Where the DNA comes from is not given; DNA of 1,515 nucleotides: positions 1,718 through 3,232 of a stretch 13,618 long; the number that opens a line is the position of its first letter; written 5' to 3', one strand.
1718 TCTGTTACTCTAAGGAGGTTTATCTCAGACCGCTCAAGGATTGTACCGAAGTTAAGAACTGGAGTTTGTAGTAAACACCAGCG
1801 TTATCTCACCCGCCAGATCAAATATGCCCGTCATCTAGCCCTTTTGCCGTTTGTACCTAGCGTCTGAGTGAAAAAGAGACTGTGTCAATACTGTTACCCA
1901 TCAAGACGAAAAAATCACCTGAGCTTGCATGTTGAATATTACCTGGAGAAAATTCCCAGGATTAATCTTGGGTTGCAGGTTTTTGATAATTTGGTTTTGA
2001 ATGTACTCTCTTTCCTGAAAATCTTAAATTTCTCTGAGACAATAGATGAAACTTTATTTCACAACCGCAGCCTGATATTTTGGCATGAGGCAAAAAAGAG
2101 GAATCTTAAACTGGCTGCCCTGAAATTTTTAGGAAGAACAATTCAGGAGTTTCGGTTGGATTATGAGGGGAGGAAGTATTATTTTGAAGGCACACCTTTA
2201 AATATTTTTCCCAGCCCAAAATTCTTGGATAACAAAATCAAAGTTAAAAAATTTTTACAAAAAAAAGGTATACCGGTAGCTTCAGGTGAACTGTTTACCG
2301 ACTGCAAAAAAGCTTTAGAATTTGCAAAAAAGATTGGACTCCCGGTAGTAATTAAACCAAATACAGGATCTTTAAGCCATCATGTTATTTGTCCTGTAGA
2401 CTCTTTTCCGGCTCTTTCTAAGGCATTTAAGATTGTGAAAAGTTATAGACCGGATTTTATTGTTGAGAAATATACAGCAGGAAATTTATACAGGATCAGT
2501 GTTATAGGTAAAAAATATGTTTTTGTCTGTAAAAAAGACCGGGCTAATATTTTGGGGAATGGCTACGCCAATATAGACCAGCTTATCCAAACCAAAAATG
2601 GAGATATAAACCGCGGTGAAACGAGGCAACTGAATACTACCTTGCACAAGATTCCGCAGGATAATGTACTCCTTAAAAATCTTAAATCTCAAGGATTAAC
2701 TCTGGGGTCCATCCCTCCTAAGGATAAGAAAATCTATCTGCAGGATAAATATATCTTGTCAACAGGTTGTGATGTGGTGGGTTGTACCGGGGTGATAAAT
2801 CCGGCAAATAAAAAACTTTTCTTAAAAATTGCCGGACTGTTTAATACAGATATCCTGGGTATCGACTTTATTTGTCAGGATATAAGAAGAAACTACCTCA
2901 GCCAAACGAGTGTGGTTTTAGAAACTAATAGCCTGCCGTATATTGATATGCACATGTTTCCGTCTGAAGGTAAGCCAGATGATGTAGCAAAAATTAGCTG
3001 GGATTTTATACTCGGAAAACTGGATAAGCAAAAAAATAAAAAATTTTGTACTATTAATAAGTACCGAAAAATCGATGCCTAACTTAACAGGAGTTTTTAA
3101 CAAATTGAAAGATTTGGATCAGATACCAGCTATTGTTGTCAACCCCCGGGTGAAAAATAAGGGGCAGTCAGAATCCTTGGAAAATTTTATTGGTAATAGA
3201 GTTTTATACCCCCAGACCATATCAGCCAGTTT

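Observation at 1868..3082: Cyanophycin-synthetase-like stand-alone ATP-grasp ligase hard-wired to the S6-SSB-S18 operon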

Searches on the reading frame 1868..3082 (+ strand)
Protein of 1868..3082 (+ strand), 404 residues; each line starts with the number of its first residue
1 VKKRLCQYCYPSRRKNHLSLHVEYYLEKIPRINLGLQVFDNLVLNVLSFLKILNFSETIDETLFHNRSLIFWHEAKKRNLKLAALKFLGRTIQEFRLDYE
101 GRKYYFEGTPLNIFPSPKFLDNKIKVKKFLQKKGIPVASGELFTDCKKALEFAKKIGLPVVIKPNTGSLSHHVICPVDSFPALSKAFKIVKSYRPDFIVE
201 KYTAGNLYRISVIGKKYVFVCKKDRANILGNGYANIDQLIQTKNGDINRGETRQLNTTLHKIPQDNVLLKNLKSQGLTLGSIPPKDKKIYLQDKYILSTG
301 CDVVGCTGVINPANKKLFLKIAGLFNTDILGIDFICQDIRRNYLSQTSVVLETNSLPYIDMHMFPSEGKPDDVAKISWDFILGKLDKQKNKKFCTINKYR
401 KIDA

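Call 3: search_protein_families(library=pfam, proteins=[window:1868-3082:+], max_evalue=0.01)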
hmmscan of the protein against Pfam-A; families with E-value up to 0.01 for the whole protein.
window:1868-3082:+ (404 aa): 5 families
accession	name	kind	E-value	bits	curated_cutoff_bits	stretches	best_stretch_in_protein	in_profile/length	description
PF08443.16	RimK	-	1.4e-06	28.5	21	1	121-176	2-59/188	RimK-like ATP-grasp domain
PF13549.11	ATP-grasp_5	-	9.5e-05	22.3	27.6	1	123-171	12-60/221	ATP-grasp domain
PF01071.24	GARS_A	-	0.00021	21.6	27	1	123-191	3-72/194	Phosphoribosylglycinamide synthetase, ATP-grasp (A) domain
PF02786.22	CPSase_L_D2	-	0.0027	17.7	19.8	1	123-167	2-48/211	Carbamoyl-phosphate synthase L chain, ATP binding domain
PF07478.18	Dala_Dala_lig_C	-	0.0035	17.3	24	1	133-220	5-98/204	D-ala D-ala ligase C-terminus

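Call 4: search_protein_families(library=ncbifam, proteins=[window:1868-3082:+], max_evalue=0.01)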
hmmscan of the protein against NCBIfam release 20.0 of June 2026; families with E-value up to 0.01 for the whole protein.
window:1868-3082:+ (404 aa): 27 families (the best 25 are shown)
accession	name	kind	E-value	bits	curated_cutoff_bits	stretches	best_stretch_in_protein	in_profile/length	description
TIGR02068.2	cya_phycin_syn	equivalog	7.6e-63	212.8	850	1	121-376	212-465/862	cyanophycin synthetase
NF010623.0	PRK14016.1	subfamily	1e-61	209.2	877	1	122-378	214-468/871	cyanophycin synthetase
NF002688.0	PRK02471.1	equivalog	3.9e-42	144.6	425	1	109-375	476-745/756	bifunctional glutamate--cysteine ligase GshA/glutathione synthetase GshB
TIGR01435.1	glu_cys_lig_rel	equivalog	2.5e-25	88.8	656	1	116-369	463-707/719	bifunctional glutamate--cysteine ligase/glutathione synthetase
TIGR03103.1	trio_acet_GNAT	equivalog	3e-20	72.3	569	1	73-361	249-526/547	N-acetylglutaminylglutamine synthetase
NF002378.0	PRK01372.1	subfamily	5.4e-09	35.2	243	1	122-221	100-197/305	D-alanine--D-alanine ligase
TIGR00768.1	rimK_fam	subfamily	2.5e-08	33.6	143.4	1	121-217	86-187/276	RimK family alpha-L-glutamate ligase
NF002563.0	PRK02186.1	subfamily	2.1e-07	29.6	625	1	122-215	107-200/890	argininosuccinate lyase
TIGR02144.1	LysX_arch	equivalog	4.2e-07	29.4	275.6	1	120-171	85-136/281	lysine biosynthesis protein LysX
NF006406.0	PRK08654.1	equivalog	4e-06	25.6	739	1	120-168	113-163/499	acetyl-CoA carboxylase biotin carboxylase subunit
TIGR01205.1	D_ala_D_alaTIGR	subfamily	1.1e-05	24.5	245.65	1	122-220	106-208/318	D-alanine--D-alanine ligase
NF009402.0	PRK12767.1-1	equivalog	4.9e-05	22.3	218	1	120-203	113-193/329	carbamoyl phosphate synthase-like protein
NF002527.0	PRK01966.1-3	equivalog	0.00015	21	310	1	122-215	118-213/332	D-alanine--D-alanine ligase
NF006286.0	PRK08462.1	equivalog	0.00017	20.6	740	1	120-168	115-165/445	acetyl-CoA carboxylase biotin carboxylase subunit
NF000207.3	D_ala_D_ser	equivalog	0.0002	20.6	520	1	123-229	132-240/342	D-alanine--D-serine ligase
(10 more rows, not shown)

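Call 5: search_solved_structures(query=window:1868-3082:+, max_evalue=1, show_alignments=3)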
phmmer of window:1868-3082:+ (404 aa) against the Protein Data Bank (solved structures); distinct sequences matched with E-value up to 1: 43.
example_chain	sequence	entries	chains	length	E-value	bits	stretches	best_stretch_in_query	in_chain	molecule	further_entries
8fxh_A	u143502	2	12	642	3.7e-32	114.7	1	119-378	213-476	RimK domain-containing protein ATP-grasp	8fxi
7wac_A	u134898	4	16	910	5.1e-31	111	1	123-381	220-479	Cyanophycin synthase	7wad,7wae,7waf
7lgn_A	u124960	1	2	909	9e-31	110.2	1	127-379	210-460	Cyanophycin synthase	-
7lgm_A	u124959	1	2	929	9.9e-31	110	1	126-380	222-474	Cyanophycin synthase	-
7txv_A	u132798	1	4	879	1.4e-30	109.6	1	124-379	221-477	Cyanophycin synthase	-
7lg5_A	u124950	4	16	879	1.4e-30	109.6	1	124-379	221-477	Cyanophycin synthase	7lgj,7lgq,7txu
7ta5_A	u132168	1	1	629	1.4e-27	99.6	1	119-381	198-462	Glutathione synthase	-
3ln7_A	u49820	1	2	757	8.2e-27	97.1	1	112-370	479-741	Glutathione biosynthesis bifunctional protein gshAB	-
3ln6_A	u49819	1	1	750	2.2e-26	95.7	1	116-372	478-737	Glutathione biosynthesis bifunctional protein gshAB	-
2yw2_A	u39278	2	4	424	4.7e-07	32.1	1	117-177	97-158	Phosphoribosylamine--glycine ligase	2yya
3r23_A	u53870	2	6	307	0.0043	19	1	112-217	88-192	D-alanine--D-alanine ligase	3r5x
8evx_A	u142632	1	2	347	0.0052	18.8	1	120-214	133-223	D-alanine--D-alanine ligase A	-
8evv_A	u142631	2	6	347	0.0052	18.8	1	120-214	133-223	D-alanine--D-alanine ligase A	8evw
7kct_A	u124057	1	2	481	0.0058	18.6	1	119-220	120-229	2-oxoglutarate carboxylase small subunit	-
7kbl_A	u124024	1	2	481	0.0058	18.6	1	119-220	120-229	2-oxoglutarate carboxylase small subunit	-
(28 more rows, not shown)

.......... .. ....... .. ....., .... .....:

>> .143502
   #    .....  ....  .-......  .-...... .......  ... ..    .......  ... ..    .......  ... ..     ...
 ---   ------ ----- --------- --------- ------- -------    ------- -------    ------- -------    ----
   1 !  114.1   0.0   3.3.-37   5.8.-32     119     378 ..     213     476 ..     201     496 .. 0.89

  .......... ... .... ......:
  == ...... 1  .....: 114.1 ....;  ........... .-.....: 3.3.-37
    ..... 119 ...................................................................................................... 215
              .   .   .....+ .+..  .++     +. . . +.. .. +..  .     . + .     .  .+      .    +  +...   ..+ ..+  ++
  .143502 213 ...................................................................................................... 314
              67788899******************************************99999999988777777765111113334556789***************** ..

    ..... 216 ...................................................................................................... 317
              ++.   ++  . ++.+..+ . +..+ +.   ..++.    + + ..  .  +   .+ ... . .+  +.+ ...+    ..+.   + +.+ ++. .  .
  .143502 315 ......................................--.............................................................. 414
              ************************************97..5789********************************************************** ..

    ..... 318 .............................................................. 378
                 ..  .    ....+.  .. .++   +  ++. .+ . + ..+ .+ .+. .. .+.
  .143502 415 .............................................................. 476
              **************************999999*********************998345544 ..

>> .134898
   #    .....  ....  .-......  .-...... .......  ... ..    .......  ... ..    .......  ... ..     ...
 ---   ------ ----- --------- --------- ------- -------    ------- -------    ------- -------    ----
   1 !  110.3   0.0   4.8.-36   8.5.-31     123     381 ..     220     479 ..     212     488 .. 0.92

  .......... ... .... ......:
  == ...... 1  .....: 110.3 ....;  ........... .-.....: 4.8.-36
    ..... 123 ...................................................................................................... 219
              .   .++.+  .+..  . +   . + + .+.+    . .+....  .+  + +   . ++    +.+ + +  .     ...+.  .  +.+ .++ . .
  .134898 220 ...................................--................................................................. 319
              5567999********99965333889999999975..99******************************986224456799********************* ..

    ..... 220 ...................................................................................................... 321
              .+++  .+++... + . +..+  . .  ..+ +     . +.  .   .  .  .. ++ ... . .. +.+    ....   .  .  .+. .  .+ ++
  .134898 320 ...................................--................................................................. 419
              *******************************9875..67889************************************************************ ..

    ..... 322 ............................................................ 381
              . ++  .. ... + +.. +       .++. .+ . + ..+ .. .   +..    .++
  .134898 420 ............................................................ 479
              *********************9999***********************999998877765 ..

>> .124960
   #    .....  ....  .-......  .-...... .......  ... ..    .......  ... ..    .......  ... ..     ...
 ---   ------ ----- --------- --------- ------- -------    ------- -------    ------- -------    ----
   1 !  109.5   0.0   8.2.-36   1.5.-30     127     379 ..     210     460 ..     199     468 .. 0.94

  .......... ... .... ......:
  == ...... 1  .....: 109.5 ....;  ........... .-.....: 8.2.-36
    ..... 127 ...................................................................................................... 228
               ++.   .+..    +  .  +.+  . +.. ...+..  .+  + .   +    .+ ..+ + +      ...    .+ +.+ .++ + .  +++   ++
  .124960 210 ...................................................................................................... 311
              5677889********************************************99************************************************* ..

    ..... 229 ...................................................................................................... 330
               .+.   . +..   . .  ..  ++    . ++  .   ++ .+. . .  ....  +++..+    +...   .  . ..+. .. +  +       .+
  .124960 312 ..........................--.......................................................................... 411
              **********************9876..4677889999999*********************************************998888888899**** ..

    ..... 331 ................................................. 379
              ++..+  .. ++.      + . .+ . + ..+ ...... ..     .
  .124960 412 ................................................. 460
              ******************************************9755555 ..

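Call 6: find_homologous_proteins(query=window:1868-3082:+, max_evalue=0.00001)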
Query window:1868-3082:+ (404 aa): 160 proteins with E <= 0.00001 among 4768 candidates; the best 120 are listed.
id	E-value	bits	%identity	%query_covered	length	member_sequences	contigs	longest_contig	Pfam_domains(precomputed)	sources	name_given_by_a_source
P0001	8.8e-246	833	100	91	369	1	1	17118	PF08443.17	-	-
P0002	2.8e-136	472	57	89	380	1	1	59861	PF07478.19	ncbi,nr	ncbi:hypothetical protein HYW46_00165 [Candidatus Daviesbacteria bacterium]|nr:hypothetical protein 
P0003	9.2e-134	464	54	95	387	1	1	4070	PF08443.17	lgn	-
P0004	3.1e-132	459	53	96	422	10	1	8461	-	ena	-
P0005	5.8e-131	455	54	94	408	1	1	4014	PF07478.19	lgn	-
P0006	1.4e-128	447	53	95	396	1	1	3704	PF08443.17,PF02655.20,PF07478.19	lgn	-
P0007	5.8e-127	442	51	96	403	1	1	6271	-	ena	-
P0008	3.4e-126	439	51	95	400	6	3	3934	PF02222.28,PF08443.17,PF01071.25,PF07478.19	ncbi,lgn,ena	-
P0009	5.7e-126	439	50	96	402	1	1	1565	PF08443.17,PF07478.19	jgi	-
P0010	1.7e-125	437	51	95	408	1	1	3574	PF08443.17,PF07478.19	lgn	-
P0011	6.8e-125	435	50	96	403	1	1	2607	PF08443.17,PF01071.25,PF07478.19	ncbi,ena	-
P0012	5.6e-124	432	49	95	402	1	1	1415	PF08443.17,PF07478.19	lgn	-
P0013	1.0e-123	431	49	96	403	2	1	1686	PF08443.17,PF01071.25,PF07478.19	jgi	jgi:D-alanine-D-alanine ligase-like ATP-grasp enzyme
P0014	1.9e-123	430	51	95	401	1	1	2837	-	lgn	-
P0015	3.2e-122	426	50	95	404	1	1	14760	PF08443.17,PF01071.25,PF07478.19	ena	-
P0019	4.8e-119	416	48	96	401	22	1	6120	PF08443.17,PF07478.19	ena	-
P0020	7.3e-118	412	49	96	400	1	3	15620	PF13549.12,PF02786.23,PF08443.17,PF02655.20,PF07478.19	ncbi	-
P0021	3.4e-117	410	50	94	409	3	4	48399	PF07478.19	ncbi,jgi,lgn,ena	-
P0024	5.6e-116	406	49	96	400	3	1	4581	PF08443.17,PF07478.19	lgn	-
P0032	5.0e-113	396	45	95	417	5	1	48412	PF07478.19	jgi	-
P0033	1.7e-112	394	48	94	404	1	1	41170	PF13549.12,PF08443.17,PF02655.20,PF07478.19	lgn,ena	-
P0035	7.4e-112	392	51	85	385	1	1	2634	PF08443.17,PF07478.19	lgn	-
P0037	8.6e-112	392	46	94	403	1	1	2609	PF13549.12,PF08443.17,PF07478.19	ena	-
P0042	3.6e-110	387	49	94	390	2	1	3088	PF08443.17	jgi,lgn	-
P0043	5.7e-110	386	47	95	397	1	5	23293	PF08443.17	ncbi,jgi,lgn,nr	ncbi:MAG: hypothetical protein HQ539_00400 [Parcubacteria group bacterium]|nr:hypothetical protein [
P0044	5.7e-110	386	48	94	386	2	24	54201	PF08443.17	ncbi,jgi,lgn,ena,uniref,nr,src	ncbi:hypothetical protein A3G67_00220 [Candidatus Roizmanbacteria bacterium RIFCSPLOWO2_12_FULL_40_1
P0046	4.0e-109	383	49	93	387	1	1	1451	PF08443.17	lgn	-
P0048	6.5e-109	382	50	95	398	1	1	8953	PF08443.17,PF02655.20,PF07478.19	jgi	-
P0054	2.2e-106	374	47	95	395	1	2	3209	PF08443.17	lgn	-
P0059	2.3e-103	364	45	95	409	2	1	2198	PF08443.17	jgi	-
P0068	3.6e-100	354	45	94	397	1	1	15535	PF13549.12,PF08443.17,PF07478.19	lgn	-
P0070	2.6e-99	351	47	86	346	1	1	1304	PF08443.17,PF07478.19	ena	-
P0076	2.2e-93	331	43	95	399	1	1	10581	PF02222.28,PF08443.17,PF02655.20,PF01071.25,PF07478.19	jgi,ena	-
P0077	1.2e-92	329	44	94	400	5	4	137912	PF07478.19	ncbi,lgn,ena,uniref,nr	ncbi:MAG: hypothetical protein A2751_04475 [Candidatus Doudnabacteria bacterium RIFCSPHIGHO2_01_FULL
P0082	8.9e-90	319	40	96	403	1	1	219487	PF07478.19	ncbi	ncbi:MAG: hypothetical protein ABIG66_01670 [Candidatus Kerfeldbacteria bacterium]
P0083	8.6e-89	316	42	94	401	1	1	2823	PF08443.17,PF07478.19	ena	-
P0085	1.6e-88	315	40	95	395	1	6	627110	PF07478.19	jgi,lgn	jgi:D-alanine-D-alanine ligase-like ATP-grasp enzyme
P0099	3.7e-72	261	37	95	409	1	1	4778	PF08443.17,PF02655.20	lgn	-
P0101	6.1e-69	251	41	81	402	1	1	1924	PF08443.17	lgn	-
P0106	1.1e-66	243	35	94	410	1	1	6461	PF08443.17,PF07478.19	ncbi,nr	ncbi:MAG: hypothetical protein EPO11_04790 [Gammaproteobacteria bacterium]|nr:MAG: hypothetical prot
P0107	1.6e-66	243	41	83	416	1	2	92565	PF08443.17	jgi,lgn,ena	-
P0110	1.7e-64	236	36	94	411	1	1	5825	PF08443.17,PF02655.20,PF07478.19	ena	-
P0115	3.0e-62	229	39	92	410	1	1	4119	PF08443.17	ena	-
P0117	3.2e-61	225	36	94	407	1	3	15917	PF08443.17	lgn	-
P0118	4.4e-41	159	32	77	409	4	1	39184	-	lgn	-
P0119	1.0e-39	155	30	84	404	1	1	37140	-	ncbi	-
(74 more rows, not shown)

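Call 7: find_related_loci(query=window:1868-3082:+, collection=genome_contigs, flank=6000)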
Query window:1868-3082:+ (404 aa) in genome_contigs; peptide patterns used: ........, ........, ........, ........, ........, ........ (x = any residue, [..] = any of these).
95 stretches matched a pattern; 4 encode a relative of the query (tblastn E <= 1e-3); 4 distinct loci.
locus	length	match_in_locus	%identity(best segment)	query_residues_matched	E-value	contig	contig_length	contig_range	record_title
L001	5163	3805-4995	51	1-385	1e-136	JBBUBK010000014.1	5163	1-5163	MAG: Patescibacteria group bacterium isolate H52-bin026_1 H52_bin026_1_000000000014, whole genome shotgun sequence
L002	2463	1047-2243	51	1-385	1e-141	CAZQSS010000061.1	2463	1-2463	MAG TPA_asm: uncultured Gammaproteobacteria bacterium isolate binchicken_co248_149 genome assembly, contig: NODE_105146_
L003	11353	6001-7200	49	1-387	3e-127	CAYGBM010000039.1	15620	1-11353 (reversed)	MAG TPA_asm: uncultured Candidatus Saccharibacteria bacterium isolate ERP108616_co1_44 genome assembly, contig: k119_934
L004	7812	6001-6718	55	63-386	2e-60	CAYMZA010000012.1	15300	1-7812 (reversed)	MAG TPA_asm: uncultured Gammaproteobacteria bacterium isolate SRP200020_co3_139 genome assembly, contig: NODE_5493_lengt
